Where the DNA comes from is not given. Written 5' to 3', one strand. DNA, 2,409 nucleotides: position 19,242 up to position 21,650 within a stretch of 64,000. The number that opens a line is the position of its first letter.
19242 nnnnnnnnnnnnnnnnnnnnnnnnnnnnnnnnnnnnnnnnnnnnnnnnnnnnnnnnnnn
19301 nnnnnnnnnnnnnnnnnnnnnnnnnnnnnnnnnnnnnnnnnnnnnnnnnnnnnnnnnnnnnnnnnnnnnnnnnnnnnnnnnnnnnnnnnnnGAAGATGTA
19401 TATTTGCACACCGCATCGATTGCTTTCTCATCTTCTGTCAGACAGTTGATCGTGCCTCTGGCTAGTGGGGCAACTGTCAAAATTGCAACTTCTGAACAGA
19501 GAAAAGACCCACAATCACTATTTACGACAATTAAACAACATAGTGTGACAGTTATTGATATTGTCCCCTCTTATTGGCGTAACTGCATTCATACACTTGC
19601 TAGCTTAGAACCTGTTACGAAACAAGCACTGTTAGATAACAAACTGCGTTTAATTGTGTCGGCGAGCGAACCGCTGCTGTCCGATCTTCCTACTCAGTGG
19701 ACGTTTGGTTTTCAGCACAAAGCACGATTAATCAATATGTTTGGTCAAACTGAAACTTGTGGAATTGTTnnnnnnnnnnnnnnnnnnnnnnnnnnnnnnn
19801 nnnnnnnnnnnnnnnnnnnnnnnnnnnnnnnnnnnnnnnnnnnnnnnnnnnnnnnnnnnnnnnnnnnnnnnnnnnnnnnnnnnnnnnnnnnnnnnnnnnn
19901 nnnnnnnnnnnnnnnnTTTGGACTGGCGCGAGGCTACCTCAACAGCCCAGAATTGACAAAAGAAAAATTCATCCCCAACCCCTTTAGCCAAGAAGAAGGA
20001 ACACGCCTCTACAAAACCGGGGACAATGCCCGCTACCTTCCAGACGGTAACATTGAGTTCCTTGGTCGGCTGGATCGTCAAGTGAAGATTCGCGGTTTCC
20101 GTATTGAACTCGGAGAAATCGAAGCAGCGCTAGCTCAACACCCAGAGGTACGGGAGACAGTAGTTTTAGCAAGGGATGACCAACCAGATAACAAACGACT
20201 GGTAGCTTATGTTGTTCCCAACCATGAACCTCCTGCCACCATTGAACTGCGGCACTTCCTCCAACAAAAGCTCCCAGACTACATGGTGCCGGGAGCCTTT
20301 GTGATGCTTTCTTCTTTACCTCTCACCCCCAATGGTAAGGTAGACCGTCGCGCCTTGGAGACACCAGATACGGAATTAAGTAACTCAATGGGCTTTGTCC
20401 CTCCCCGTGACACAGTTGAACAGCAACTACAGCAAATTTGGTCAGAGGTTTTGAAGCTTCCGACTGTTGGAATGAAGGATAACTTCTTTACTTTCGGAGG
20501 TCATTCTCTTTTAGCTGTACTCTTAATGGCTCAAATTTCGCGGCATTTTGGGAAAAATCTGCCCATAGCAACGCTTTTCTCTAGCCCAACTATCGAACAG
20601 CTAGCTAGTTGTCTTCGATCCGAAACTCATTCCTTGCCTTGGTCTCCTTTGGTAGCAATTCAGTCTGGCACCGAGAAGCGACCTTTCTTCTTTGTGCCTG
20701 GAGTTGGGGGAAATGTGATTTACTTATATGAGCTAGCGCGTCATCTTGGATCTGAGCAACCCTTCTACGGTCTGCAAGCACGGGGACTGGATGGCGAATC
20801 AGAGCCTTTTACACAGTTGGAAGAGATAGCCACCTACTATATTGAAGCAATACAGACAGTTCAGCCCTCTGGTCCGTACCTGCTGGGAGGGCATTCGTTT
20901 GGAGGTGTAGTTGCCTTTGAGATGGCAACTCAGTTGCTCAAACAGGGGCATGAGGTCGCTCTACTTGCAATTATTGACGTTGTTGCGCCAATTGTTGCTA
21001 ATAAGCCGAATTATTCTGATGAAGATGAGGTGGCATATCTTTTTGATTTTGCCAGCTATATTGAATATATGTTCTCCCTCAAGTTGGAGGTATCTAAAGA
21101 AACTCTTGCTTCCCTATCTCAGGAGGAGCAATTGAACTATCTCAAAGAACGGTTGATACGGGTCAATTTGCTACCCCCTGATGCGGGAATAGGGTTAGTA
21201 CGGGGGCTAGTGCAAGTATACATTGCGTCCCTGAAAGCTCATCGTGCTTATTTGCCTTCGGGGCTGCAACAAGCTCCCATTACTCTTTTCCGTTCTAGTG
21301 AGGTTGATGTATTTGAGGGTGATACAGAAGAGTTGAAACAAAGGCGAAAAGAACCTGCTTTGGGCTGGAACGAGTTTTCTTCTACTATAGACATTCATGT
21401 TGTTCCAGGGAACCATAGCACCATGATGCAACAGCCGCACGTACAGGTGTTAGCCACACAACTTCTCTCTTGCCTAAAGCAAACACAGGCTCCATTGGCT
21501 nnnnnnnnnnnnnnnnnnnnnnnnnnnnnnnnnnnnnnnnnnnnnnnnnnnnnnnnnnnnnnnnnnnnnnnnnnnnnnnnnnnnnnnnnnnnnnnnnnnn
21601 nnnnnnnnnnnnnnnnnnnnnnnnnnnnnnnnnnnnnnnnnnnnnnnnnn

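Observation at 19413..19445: In-line A domain lacks the conserved Asp235 (A4 motif FDxS reads F-S-S-S)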

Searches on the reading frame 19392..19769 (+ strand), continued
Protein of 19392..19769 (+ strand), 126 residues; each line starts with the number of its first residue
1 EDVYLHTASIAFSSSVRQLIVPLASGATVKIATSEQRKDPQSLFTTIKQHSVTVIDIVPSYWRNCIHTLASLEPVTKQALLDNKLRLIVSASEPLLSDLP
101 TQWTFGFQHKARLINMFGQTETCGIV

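Call 104: search_protein_representatives(alignment_id=A1)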
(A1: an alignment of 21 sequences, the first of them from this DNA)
Query: 21 sequences, 126 profile positions. Proteins with E-value up to 0.001 (for the whole library): 20703; up to 1e-10: 5307; up to 1e-30: 403. The best 150 are listed.
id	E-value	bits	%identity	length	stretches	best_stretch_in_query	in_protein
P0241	3.2e-77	272.9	-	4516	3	1-126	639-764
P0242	1.0e-75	268.1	-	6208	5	2-125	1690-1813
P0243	2.6e-69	247.4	-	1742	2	1-126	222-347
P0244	8.6e-67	239.2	-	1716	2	1-126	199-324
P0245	4.9e-66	236.8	-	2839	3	3-126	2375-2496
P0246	4.6e-62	223.9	-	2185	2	1-126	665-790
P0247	1.6e-61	222.2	-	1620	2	2-126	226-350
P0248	4.1e-60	217.6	-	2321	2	1-126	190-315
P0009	1.7e-59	215.7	-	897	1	1-126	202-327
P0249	3.2e-58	211.6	-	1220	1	1-126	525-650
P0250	4.2e-58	211.2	-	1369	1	2-126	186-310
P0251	5.7e-58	210.7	-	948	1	1-126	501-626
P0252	6.9e-58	210.5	-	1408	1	1-126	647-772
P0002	7.2e-58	210.4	-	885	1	1-126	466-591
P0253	2.6e-57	208.6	-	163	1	1-126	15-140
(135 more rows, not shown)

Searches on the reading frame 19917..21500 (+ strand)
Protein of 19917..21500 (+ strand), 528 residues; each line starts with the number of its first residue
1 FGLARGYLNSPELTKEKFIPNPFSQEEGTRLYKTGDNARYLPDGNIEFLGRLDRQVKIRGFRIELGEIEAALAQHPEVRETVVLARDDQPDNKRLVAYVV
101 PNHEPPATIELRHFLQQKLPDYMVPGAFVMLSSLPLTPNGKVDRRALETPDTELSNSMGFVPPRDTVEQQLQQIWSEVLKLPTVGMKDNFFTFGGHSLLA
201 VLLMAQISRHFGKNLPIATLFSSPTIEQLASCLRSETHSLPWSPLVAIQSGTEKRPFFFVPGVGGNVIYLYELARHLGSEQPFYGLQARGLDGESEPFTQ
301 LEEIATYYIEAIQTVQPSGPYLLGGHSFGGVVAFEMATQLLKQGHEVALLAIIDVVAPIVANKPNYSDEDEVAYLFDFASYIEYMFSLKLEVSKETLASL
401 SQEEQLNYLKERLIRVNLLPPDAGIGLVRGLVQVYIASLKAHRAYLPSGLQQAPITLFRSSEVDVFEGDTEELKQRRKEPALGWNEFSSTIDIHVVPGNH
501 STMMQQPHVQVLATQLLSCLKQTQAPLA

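Call 109: find_homologous_proteins(query=window:19917-21500:+, max_evalue=1e-60)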
Query window:19917-21500:+ (528 aa): 6537 proteins with E <= 1e-60 among 8000 candidates; the best 120 are listed.
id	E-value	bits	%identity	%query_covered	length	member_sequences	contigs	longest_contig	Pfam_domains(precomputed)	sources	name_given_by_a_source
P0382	1.5e-286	969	84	99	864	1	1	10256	PF00550.32,PF12697.14,PF00501.35,PF13193.13,PF00975.27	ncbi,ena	-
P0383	3.8e-251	852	74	100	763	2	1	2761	PF00550.32,PF12697.14,PF00501.35,PF13193.13,PF00561.27,PF00975.27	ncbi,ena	-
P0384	3.3e-239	813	72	99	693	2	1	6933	PF00550.32,PF12697.14,PF00501.35,PF13193.13,PF00975.27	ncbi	-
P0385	2.5e-221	754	84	77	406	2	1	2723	PF00550.32,PF00975.27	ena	-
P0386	9.6e-204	696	62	99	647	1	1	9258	PF00550.32,PF00501.35,PF13193.13,PF00561.27,PF00975.27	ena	-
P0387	1.3e-203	696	55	91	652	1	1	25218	PF07238.20,PF00550.32,PF12697.14,PF00501.35,PF13193.13,PF00561.27,PF00975.27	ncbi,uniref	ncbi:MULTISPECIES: alpha/beta fold hydrolase, partial [Aerosakkonema]|uniref:alpha/beta fold hydrola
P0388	1.8e-196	672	60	99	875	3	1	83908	PF00550.32,PF12697.14,PF00501.35,PF13193.13,PF00975.27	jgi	jgi:amino acid adenylation domain-containing protein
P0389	1.4e-195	669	61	99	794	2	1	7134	PF00550.32,PF00501.35,PF13193.13,PF00561.27,PF00975.27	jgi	-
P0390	2.7e-194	665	59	99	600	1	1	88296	PF00550.32,PF00501.35,PF13193.13,PF00561.27,PF00975.27,PF23297.2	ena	-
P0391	1.3e-190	653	58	99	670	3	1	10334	PF00550.32,PF12697.14,PF00501.35,PF13193.13,PF00561.27,PF00975.27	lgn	-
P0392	2.2e-190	652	58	99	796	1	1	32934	PF00550.32,PF00501.35,PF13193.13,PF00561.27,PF00975.27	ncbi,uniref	ncbi:MAG: amino acid adenylation domain-containing protein, partial [Nostoc sp.]|uniref:non-ribosoma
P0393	1.1e-189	650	73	77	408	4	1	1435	PF00550.32,PF12697.14,PF00561.27,PF00975.27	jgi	jgi:thioesterase domain-containing protein/acyl carrier protein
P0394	2.2e-189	649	60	99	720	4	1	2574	PF00550.32,PF00501.35,PF13193.13,PF00561.27,PF00975.27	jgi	-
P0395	3.2e-189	648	60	99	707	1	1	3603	PF00550.32,PF12697.14,PF00501.35,PF13193.13,PF00561.27,PF00975.27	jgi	jgi:thioesterase domain-containing protein/acyl carrier protein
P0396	6.1e-189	647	60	99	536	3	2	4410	PF00550.32,PF13193.13,PF00561.27,PF00975.27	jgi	jgi:thioesterase domain-containing protein/acyl carrier protein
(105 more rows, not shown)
